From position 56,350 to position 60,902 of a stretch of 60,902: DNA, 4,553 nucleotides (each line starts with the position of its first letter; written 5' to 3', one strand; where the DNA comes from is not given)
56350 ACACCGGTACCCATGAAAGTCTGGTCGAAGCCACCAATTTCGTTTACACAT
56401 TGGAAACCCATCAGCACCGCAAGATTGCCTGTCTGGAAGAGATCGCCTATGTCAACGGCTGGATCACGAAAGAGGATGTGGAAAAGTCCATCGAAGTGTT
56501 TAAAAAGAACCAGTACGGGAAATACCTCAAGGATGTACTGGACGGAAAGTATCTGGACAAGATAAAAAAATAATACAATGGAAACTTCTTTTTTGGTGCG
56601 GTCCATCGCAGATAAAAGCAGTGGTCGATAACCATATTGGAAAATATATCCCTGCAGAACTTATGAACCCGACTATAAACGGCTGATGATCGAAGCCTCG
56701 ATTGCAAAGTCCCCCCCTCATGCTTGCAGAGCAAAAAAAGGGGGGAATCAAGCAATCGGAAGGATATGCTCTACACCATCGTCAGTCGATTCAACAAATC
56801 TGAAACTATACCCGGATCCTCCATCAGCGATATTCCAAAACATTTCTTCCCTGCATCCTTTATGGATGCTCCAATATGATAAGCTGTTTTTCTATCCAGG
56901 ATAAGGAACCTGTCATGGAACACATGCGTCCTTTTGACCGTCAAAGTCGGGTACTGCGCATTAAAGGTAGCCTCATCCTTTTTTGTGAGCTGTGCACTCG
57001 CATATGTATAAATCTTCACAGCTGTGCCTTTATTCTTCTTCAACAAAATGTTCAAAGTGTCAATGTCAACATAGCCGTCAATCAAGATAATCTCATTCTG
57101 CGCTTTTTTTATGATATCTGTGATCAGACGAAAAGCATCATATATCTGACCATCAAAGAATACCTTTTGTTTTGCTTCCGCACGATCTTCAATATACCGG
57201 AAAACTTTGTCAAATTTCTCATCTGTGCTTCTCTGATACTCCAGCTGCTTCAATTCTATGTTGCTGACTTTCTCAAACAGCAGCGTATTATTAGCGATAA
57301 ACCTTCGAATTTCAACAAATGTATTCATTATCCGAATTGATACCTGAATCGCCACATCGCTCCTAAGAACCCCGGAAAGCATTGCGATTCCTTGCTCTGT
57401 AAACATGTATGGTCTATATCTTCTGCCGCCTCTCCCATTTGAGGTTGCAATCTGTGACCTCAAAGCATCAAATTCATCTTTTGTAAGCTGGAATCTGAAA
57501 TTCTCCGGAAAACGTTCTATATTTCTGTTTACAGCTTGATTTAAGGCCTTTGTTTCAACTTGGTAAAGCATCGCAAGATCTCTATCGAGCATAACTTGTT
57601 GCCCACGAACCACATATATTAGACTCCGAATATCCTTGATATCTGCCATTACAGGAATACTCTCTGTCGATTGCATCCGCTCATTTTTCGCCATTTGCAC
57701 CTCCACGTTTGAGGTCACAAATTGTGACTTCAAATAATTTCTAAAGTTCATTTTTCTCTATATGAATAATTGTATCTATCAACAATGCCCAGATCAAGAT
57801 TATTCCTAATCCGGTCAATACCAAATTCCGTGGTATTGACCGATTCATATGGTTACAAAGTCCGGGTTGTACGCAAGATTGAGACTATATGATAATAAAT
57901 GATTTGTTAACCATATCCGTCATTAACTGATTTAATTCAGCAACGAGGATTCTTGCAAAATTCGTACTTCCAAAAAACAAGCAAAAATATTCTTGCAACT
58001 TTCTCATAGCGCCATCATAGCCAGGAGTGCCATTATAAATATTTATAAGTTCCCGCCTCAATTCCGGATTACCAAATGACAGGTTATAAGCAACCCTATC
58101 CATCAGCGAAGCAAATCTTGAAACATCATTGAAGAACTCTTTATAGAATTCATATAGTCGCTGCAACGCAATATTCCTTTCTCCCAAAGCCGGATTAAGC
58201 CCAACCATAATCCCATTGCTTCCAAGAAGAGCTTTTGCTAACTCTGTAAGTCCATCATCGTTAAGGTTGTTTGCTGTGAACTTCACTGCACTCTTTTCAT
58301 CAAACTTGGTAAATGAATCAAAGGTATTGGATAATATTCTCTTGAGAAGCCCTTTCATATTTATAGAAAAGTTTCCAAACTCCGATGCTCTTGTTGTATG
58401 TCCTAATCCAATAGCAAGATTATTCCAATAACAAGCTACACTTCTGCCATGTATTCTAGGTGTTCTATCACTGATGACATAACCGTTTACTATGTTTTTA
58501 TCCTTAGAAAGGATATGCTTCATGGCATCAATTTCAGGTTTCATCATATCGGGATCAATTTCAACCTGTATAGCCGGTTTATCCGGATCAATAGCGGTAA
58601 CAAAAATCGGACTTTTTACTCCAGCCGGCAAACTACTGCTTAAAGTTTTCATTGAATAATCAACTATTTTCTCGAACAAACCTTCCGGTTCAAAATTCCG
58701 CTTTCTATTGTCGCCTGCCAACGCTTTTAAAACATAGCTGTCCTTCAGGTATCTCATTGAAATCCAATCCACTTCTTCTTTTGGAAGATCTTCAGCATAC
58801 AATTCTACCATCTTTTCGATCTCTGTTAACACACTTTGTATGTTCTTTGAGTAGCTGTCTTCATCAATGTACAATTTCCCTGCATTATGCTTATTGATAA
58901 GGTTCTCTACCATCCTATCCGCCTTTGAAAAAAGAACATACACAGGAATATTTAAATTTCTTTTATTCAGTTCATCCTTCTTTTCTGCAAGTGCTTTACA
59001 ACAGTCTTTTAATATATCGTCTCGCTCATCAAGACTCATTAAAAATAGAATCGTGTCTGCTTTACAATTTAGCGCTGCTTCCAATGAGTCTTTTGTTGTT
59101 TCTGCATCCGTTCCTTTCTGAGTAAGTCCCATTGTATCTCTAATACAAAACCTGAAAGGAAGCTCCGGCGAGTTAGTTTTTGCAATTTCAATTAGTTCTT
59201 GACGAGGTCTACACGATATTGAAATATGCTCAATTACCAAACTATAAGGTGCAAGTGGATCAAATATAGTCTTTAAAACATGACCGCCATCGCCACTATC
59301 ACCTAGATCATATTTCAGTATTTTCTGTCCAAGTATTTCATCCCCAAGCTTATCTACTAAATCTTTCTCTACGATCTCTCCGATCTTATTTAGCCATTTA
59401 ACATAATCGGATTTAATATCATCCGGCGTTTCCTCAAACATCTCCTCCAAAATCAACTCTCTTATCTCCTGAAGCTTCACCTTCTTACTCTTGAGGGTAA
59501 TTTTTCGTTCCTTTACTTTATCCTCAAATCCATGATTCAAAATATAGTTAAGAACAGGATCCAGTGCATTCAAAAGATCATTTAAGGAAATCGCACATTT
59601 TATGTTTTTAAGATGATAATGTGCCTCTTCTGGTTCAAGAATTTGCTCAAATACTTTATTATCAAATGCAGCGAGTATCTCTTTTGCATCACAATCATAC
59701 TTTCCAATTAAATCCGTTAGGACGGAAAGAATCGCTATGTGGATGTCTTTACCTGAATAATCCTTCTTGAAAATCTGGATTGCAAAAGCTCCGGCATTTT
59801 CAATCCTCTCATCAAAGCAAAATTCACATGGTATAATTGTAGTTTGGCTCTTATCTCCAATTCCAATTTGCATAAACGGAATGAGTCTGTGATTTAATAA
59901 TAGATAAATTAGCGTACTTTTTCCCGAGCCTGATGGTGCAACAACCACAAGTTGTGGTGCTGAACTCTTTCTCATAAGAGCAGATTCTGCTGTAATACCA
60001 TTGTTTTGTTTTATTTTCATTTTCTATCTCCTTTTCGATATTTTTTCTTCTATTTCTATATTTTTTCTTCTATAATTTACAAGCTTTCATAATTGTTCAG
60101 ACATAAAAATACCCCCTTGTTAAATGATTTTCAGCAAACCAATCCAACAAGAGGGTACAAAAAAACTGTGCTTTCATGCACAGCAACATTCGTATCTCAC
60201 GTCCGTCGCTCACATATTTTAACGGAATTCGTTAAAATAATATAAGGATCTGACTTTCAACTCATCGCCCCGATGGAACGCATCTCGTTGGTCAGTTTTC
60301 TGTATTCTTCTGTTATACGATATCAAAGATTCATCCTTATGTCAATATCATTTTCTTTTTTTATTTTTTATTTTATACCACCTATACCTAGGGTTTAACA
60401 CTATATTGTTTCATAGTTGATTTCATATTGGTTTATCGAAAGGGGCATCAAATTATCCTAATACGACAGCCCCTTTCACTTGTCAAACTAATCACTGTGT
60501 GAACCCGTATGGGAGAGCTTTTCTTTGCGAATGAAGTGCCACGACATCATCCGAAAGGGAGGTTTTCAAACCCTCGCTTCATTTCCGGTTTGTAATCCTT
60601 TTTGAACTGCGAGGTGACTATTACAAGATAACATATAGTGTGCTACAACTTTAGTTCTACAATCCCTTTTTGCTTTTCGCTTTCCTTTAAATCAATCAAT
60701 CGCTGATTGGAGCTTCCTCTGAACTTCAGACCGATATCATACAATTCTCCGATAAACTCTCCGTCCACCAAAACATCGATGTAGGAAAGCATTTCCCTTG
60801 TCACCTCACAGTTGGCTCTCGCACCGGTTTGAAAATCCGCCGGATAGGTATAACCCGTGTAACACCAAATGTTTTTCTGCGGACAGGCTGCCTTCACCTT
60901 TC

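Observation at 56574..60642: AT-rich two-gene island (ORF6N/KilA-N-type protein plus orphan 711-aa GTPase-like protein) wedged between rfbA and nrdG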

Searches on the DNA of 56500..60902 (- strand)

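Call 16: search_rna_families(source=window, start=56500, end=60902, threshold=evalue, max_evalue=1, show_alignments=2)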
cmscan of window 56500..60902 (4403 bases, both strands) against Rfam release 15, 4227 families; matches with E-value up to 1: 1.
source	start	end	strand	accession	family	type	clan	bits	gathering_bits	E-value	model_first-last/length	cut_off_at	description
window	56931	56989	-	RF01759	sucC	Cis-reg;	-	22.8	50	0.13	1-70/70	no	sucC RNA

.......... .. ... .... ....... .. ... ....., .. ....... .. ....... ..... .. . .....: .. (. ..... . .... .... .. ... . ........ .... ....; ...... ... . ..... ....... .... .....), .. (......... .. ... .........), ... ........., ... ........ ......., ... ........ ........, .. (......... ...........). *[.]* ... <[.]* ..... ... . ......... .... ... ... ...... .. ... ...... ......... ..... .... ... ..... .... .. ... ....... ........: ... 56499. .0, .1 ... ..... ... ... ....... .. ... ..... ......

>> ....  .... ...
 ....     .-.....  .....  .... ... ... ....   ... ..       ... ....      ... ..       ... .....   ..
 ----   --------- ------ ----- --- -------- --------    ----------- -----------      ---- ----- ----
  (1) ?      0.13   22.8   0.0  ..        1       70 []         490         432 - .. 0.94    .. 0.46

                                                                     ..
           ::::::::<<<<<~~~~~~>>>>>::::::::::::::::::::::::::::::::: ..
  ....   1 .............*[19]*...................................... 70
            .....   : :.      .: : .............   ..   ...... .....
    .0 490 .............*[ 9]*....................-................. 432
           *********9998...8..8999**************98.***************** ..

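Call 37: search_rna_families(sources=[L013, L014, L019, L022, L023, L025, L026, L027, L029, L030], threshold=gathering)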
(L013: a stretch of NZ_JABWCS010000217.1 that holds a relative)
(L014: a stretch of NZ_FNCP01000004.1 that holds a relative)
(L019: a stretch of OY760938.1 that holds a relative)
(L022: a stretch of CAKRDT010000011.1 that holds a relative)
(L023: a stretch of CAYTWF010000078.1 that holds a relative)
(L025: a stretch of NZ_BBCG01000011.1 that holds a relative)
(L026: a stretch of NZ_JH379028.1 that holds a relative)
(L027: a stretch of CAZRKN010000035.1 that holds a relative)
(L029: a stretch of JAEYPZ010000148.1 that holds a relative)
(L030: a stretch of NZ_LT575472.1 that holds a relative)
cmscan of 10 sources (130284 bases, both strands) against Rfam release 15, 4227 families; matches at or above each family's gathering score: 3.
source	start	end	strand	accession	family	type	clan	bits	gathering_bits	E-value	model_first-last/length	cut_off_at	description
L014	887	1037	-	RF00050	FMN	Cis-reg; riboswitch;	-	112.9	66.2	3.4e-25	1-138/138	no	FMN riboswitch aptamer (RFN element)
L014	5062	5413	+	RF00023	tmRNA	Gene;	CL00001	112.7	47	6.4e-43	1-374/374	no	transfer-messenger RNA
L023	7374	7421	+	RF02990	gut-2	Gene; sRNA;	-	53.9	39.8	3.8e-08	1-48/48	no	gut-2 RNA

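Call 86: build_rna_model(alignment_id=A4, structure=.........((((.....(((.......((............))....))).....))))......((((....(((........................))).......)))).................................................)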
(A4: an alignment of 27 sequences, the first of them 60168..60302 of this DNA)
Model R1 built from alignment A4 (27 sequences, 164 columns); structure: as given.
model positions 129; base pairs 16; branch points 1; effective number of sequences 4.95; information 0.59 bits per position. Calibrated on 0.2 Mb of random sequence (short: E-values are rough).
structure used (alignment columns):
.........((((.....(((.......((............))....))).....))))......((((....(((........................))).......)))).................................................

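Call 87: search_with_rna_model(model_id=R1, sources=[window, L001, L002, L004, L007, L008, L009, L010, L011, L012, L013, L014, L015, L016, L017, L018, L019, L020, L021, L022, L023, L024, L025, L026, L027, L028, L029, L030, L031, L032, L033, L034, L035, L036, L037, L038, L039, L040, L041, L042, L043, L044, L045, L046, L047, L048, L049, L050, L053, L054, L057, L058], max_evalue=0.01, make_alignment=true)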
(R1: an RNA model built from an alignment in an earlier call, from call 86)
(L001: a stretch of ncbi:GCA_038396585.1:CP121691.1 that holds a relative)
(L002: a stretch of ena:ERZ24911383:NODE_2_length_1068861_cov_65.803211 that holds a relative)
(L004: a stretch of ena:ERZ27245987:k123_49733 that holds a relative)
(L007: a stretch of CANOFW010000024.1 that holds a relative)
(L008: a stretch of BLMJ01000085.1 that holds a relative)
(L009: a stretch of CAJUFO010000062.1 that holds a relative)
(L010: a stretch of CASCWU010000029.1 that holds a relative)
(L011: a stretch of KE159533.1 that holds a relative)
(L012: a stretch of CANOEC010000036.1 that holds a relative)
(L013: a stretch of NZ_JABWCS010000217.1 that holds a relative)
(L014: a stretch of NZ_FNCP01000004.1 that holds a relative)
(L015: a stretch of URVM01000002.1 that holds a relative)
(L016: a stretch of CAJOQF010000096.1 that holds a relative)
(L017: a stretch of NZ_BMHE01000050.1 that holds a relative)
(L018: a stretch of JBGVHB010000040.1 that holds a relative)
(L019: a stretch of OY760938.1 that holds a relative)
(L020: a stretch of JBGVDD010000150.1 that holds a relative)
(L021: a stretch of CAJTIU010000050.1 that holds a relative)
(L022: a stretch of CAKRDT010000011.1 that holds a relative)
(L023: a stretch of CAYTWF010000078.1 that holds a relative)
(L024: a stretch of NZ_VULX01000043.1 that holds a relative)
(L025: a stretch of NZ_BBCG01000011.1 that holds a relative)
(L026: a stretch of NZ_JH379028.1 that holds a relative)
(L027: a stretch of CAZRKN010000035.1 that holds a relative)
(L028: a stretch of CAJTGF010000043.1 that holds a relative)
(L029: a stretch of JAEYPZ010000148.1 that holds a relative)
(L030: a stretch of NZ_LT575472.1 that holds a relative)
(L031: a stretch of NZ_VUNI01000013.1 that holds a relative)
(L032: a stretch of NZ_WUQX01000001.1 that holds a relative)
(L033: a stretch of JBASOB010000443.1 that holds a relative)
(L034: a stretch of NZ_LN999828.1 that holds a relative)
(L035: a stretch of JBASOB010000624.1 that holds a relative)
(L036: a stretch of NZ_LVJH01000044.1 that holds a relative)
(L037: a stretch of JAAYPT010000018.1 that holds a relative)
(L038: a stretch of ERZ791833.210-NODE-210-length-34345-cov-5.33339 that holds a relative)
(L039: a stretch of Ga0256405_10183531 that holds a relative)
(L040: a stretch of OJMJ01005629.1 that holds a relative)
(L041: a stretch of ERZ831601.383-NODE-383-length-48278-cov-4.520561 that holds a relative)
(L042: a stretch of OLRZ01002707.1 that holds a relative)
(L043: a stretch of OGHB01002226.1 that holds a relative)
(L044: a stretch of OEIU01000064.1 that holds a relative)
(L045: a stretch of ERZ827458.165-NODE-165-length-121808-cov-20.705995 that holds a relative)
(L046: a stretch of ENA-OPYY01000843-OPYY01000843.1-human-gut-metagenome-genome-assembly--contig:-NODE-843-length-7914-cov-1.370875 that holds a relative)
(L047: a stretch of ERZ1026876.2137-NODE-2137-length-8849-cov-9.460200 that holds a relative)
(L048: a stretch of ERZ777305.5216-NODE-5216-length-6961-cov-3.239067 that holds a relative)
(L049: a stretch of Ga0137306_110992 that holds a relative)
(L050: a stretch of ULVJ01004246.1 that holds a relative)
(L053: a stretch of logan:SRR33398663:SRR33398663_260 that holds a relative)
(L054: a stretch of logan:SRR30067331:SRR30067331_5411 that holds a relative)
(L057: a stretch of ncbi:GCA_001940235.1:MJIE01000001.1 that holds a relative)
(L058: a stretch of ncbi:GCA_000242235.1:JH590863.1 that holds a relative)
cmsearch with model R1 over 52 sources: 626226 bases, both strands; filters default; matches with E-value up to 0.01: 43.
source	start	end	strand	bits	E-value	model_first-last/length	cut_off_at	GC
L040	1373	1498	-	117.4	1e-21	1-129/129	no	0.39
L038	2128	2253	-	117.2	1.1e-21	1-129/129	no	0.4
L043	1502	1627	-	117.2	1.1e-21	1-129/129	no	0.4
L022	413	538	+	116.3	1.8e-21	1-129/129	no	0.4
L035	5800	5925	+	115.6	2.4e-21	1-129/129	no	0.4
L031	5804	5930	+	114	5.5e-21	1-129/129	no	0.32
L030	5804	5930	+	113.1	8.4e-21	1-129/129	no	0.35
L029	2103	2232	+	112.5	1.1e-20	1-129/129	no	0.42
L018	5750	5876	+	111.7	1.7e-20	1-129/129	no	0.43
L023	4858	4984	+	110.6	2.9e-20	1-129/129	no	0.43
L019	4012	4140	+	110.5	3e-20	1-129/129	no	0.43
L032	5802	5928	+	108.8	6.6e-20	1-129/129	no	0.39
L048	6524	6650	-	108.1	9.3e-20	1-129/129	no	0.4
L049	579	705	+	108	1e-19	1-129/129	no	0.39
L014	5792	5922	+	107.4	1.4e-19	1-129/129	no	0.42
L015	5798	5923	+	104.3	6e-19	1-129/129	no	0.39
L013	5796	5926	+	104.1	6.8e-19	1-129/129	no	0.4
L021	5755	5881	+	103.4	9.4e-19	1-129/129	no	0.39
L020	5718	5846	+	100.4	4e-18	1-129/129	no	0.4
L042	2916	3045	-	99.6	5.9e-18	1-129/129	no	0.42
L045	4269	4398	-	99.6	5.9e-18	1-129/129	no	0.42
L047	2434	2563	-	99.6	5.9e-18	1-129/129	no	0.42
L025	5642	5772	+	99.3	6.8e-18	1-129/129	no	0.38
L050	11450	11575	-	98.4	1.1e-17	1-129/129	no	0.4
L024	5753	5882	+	95.5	4.3e-17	1-129/129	no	0.4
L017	5795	5923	+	95.1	5.4e-17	1-129/129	no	0.45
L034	5782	5902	+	93.9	9.6e-17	1-129/129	no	0.4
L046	5740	5860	+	93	1.5e-16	1-129/129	no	0.4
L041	1094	1214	-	92.8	1.6e-16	1-129/129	no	0.4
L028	5802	5928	+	92.3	2.1e-16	1-129/129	no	0.44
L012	5632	5759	+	92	2.4e-16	1-129/129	no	0.39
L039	1163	1292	+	91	4e-16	1-129/129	no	0.38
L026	5738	5877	+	89.6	7.8e-16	1-129/129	no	0.45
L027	5796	5923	+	86.7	3.2e-15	1-129/129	no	0.36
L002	7513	7642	+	85.2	6.5e-15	1-129/129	no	0.46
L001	7796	7924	+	84.1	1.2e-14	1-129/129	no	0.39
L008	282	411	+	82.1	3e-14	1-129/129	no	0.42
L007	5484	5613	+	81.5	4.1e-14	1-129/129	no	0.43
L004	7502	7631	+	76.6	4.4e-13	1-129/129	no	0.45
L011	5727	5850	+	68.8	2e-11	1-129/129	no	0.47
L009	5727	5850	+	61.6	6.5e-10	1-129/129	no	0.45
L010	5744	5867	+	57.7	4.4e-09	1-129/129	no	0.41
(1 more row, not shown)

Alignment A7: 43 matches aligned to the model, 162 columns, each read 5' to 3' on its own strand. Consensus structure (alignment columns), stored with it:
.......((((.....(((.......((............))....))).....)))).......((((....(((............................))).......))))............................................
